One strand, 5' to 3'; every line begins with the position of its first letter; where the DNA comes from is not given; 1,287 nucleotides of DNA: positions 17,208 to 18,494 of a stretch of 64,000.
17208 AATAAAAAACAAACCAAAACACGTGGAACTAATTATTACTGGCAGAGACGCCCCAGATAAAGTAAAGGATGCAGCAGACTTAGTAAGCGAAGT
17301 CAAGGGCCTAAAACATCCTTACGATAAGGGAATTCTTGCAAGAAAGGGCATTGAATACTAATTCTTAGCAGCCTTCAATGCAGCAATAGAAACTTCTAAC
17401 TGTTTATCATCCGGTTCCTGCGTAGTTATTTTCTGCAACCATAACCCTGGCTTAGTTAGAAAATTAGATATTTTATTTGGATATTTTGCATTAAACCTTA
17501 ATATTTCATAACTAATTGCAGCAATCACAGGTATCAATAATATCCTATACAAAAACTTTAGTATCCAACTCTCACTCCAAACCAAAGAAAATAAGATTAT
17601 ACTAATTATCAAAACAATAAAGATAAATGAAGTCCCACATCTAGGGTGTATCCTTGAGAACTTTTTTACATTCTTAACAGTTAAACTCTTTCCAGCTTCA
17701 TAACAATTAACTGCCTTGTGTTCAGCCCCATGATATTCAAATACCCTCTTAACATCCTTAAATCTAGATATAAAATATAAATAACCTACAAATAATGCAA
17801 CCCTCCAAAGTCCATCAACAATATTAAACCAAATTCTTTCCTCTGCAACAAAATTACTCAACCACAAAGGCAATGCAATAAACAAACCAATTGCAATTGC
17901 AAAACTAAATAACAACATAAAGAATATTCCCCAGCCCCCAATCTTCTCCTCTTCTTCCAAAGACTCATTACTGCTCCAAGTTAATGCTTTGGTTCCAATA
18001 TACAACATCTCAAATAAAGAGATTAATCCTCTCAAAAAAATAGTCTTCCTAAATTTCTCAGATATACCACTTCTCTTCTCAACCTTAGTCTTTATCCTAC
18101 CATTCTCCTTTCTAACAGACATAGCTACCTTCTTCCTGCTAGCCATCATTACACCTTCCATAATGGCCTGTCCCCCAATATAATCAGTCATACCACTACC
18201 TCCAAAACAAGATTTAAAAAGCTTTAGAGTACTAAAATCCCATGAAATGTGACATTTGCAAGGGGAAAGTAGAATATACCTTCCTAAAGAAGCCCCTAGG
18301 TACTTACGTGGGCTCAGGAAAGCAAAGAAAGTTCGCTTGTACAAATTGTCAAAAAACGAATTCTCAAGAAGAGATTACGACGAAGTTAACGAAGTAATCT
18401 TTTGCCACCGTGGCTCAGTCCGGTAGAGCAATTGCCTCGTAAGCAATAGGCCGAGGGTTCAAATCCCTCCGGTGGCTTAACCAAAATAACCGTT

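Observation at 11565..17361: Bacterial-style NrdR regulon in an archaeon: NrdR box, nrdR, two ATP-cone class II RNRs and a B12 adenosyltransferase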

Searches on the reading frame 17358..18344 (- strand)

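Call 3: search_protein_families(library=pfam, proteins=[window:17358-18344:-], max_evalue=0.01)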
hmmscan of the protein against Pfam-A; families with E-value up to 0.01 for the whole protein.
window:17358-18344:- (328 aa): 2 families
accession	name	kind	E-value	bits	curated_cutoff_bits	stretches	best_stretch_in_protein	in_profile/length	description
PF07136.16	DUF1385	-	1.1e-89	300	22.1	1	103-326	3-224/227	Protein of unknown function (DUF1385)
PF19928.4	DUF6391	-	0.0097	16.5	33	0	232-274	66-92/134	Domain of unknown function (DUF6391)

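Call 4: search_protein_families(library=ncbifam, proteins=[window:17358-18344:-], max_evalue=0.01)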
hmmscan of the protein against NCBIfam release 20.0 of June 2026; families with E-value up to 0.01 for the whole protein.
window:17358-18344:- (328 aa): 0 families
